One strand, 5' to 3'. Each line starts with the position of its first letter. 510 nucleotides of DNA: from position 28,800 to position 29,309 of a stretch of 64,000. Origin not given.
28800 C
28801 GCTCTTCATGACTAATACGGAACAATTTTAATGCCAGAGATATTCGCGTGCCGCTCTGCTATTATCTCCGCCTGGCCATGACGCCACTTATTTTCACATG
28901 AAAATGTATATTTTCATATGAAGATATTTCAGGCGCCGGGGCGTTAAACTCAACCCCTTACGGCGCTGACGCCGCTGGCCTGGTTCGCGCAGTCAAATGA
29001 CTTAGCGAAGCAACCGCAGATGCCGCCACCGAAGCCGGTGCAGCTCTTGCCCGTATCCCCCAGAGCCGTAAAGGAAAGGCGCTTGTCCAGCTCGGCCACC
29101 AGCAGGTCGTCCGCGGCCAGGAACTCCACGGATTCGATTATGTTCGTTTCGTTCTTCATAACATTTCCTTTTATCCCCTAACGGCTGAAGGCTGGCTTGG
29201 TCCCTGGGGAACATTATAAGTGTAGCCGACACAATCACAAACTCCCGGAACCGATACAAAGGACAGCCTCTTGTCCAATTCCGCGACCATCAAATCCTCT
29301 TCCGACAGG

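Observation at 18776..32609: The RiPP island splits a histidine-utilisation operon (hutH | island | hutU-yajQ-hutI)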

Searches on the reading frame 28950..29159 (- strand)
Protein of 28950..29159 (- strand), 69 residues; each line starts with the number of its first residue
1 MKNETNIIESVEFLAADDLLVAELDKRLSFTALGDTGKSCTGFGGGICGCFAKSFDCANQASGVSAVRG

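Call 9: search_protein_families(library=ncbifam, proteins=[window:28950-29159:-], max_evalue=0.01)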
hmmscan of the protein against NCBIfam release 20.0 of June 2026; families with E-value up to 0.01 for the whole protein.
window:28950-29159:- (69 aa): 0 families

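Call 47: find_homologous_proteins(query=A2, max_evalue=0.01)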
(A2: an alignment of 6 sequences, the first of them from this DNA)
Query A2 (6 sequences) (69 aa, profile of the alignment): 20 proteins with E <= 0.01 among 3480 candidates.
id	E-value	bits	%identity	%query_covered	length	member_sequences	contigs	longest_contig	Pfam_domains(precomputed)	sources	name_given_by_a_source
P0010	1.1e-34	136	55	100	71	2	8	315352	-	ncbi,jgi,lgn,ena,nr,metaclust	ncbi:MAG TPA: hypothetical protein DEQ38_01895 [Elusimicrobia bacterium]|nr:MAG: hypothetical protei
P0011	5.4e-34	134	52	96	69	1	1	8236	-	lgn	-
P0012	7.8e-33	130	56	100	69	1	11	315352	-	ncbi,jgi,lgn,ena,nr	ncbi:MAG TPA: hypothetical protein DEQ38_01900 [Elusimicrobia bacterium]|nr:MAG: hypothetical protei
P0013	1.7e-32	129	100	100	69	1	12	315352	-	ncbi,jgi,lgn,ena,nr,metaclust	ncbi:MAG TPA: hypothetical protein DEQ38_01890 [Elusimicrobia bacterium]|nr:MAG: hypothetical protei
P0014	1.1e-27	113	75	100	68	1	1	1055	-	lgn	-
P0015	3.2e-25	106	56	100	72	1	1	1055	-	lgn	-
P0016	9.5e-24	101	49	100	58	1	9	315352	-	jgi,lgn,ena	-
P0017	8.6e-21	91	56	100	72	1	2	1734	-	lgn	-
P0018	7.2e-18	82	54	100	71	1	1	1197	-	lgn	-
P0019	2.6e-17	80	51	100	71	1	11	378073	-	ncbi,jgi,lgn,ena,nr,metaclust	ncbi:MAG TPA: hypothetical protein DEQ38_04715 [Elusimicrobia bacterium]|nr:MAG: hypothetical protei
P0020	6.1e-15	73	48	100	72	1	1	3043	-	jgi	jgi:hypothetical protein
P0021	5.9e-14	69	51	94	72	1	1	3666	-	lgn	-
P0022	7.4e-14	69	46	81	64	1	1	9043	-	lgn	-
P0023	1.7e-13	68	41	100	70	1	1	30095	-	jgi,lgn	jgi:hypothetical protein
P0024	2.5e-11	61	43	100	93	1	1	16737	-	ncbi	-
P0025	1.5e-10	59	52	64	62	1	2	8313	-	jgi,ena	-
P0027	1.0e-7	49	45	54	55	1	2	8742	-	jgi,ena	jgi:hypothetical protein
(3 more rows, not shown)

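Call 48: find_encoding_contigs(protein=P0019, flank=10000, max_places=3)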
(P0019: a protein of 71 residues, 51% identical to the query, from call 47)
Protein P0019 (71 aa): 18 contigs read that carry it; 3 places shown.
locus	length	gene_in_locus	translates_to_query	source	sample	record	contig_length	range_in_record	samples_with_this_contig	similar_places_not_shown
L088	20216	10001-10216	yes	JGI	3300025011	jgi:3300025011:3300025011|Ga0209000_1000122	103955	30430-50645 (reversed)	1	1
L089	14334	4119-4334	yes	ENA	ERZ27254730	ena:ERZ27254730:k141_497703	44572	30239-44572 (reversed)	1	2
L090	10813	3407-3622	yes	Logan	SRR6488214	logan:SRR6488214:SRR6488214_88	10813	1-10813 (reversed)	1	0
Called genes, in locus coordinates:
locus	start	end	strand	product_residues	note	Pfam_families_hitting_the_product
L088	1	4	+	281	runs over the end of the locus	-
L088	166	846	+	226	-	-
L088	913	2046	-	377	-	-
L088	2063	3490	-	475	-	PF04055:Radical_SAM, PF13353:Fer4_12 (weak)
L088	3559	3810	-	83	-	-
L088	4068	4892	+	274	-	PF01966:HD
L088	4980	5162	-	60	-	PF11127:YgaP-like_TM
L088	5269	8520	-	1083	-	PF00873:ACR_tran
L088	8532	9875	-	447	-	PF02321:OEP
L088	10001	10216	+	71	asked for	-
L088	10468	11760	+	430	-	PF03415:Peptidase_C11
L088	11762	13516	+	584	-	-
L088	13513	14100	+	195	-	-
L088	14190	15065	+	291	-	PF01040:UbiA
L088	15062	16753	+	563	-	PF27448:Rph_4th, PF00391:PEP-utilizers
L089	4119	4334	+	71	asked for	-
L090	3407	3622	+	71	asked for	-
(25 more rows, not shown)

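Call 49: find_encoding_contigs(protein=P0023, flank=10000, max_places=3)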
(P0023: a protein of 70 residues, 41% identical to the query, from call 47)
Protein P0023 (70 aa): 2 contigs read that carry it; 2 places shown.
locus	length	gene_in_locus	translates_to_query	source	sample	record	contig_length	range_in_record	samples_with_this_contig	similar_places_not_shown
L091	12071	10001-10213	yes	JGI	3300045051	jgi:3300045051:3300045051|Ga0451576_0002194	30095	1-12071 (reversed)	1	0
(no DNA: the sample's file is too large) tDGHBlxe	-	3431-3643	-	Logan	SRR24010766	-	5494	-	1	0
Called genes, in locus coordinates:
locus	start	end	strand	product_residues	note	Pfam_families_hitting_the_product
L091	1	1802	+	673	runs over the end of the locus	PF02743:dCache_1 (weak), PF00672:HAMP (weak), PF00512:HisKA, PF02518:HATPase_c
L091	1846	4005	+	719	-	PF05226:CHASE2, PF00211:Guanylate_cyc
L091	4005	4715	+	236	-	PF11750:DUF3307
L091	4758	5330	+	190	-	PF00929:RNase_T, PF13482:RNase_H_2 (faint)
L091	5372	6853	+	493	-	PF00221:Lyase_aromatic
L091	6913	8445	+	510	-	PF02310:B12-binding, PF04055:Radical_SAM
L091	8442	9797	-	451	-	PF02310:B12-binding, PF04055:Radical_SAM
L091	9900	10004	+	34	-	-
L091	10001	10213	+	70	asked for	-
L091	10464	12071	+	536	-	?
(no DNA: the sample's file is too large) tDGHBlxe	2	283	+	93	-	?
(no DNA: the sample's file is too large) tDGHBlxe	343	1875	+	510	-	PF02310:B12-binding, PF04055:Radical_SAM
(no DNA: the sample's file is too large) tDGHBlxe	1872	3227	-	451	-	PF02310:B12-binding, PF04055:Radical_SAM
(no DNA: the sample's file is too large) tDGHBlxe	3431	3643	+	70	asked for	-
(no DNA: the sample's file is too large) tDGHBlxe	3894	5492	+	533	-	?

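Call 50: find_encoding_contigs(protein=P0024, flank=10000, max_places=3)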
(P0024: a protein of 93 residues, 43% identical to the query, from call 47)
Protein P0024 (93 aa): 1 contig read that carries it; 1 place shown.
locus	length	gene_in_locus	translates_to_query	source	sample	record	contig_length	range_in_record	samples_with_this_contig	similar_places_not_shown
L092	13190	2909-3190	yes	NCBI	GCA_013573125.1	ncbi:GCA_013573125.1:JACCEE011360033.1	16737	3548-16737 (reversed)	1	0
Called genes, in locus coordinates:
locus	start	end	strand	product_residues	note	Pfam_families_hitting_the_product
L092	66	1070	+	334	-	PF13936:HTH_38, PF00665:rve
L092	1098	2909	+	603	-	PF02624:YcaO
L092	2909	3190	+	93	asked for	-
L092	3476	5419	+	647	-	PF02624:YcaO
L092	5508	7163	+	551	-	-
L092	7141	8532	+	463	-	PF04055:Radical_SAM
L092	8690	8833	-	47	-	-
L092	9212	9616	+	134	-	-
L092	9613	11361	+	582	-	PF04055:Radical_SAM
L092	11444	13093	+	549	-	PF17391:Urocanase_N, PF01175:Urocanase, PF17392:Urocanase_C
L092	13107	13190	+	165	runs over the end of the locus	PF04461:YajQ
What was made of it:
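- On Integrase- or transposase-borne genomic island: Only L092 has an IS30-like gene at its edge (call 50).
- The L092 version has an IS30-like transposase (HTH_38 and rve domains) at its left end, where the contig breaks (call 50).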

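Call 56: find_encoding_contigs(protein=P0022, flank=10000, max_places=3)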
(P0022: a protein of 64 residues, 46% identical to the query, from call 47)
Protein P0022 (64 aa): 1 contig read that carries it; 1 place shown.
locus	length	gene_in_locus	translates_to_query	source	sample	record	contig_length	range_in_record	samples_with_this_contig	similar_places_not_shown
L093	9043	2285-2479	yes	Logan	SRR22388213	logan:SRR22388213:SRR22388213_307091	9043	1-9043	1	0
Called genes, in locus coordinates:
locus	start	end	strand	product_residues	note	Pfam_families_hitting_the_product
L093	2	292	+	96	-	?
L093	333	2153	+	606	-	PF02624:YcaO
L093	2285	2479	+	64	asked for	-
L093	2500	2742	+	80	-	-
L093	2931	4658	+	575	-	-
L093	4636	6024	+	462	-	PF04055:Radical_SAM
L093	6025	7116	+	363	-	-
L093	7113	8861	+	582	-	PF04055:Radical_SAM (weak)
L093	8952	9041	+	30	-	?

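Call 57: find_encoding_contigs(protein=P0025, flank=10000, max_places=3)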
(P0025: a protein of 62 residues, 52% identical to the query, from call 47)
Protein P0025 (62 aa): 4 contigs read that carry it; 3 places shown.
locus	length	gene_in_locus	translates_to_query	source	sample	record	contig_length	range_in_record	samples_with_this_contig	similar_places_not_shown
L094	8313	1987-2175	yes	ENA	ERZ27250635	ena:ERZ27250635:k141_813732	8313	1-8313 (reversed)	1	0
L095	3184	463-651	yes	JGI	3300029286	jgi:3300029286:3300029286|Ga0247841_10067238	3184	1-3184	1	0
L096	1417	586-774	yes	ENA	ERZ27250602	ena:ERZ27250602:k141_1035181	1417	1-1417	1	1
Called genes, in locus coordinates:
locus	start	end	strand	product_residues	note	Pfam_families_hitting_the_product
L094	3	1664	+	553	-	?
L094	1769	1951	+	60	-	-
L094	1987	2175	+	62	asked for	-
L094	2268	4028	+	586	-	-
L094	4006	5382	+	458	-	PF04055:Radical_SAM (weak), PF13353:Fer4_12 (weak)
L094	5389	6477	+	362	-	-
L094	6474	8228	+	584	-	PF04055:Radical_SAM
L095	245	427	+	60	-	-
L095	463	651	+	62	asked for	-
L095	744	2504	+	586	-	-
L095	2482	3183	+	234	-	?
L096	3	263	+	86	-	?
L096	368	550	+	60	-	-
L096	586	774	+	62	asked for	-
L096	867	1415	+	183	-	?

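Call 58: find_encoding_contigs(protein=P0027, flank=10000, max_places=3)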
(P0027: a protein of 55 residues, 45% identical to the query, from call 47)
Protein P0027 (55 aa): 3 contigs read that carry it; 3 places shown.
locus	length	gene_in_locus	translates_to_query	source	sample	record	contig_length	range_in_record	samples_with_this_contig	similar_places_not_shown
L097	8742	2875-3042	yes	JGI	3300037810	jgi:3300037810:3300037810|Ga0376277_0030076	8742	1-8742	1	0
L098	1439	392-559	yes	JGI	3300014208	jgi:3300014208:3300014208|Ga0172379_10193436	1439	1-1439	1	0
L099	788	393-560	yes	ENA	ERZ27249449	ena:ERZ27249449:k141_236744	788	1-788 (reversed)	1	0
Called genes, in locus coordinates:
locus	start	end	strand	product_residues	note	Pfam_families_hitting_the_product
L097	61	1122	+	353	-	PF00221:Lyase_aromatic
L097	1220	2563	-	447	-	PF02310:B12-binding, PF04055:Radical_SAM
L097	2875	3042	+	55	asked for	-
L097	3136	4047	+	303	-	-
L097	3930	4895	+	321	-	-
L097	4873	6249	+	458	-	PF04055:Radical_SAM, PF13353:Fer4_12 (weak)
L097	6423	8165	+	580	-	PF04055:Radical_SAM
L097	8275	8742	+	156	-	?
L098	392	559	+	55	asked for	-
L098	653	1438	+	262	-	?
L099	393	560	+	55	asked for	-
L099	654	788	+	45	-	?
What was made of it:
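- The gene next to hutH differs between versions: B12-rSAM, YcaO, or a gene on the opposite strand (calls 49, 56, 58).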
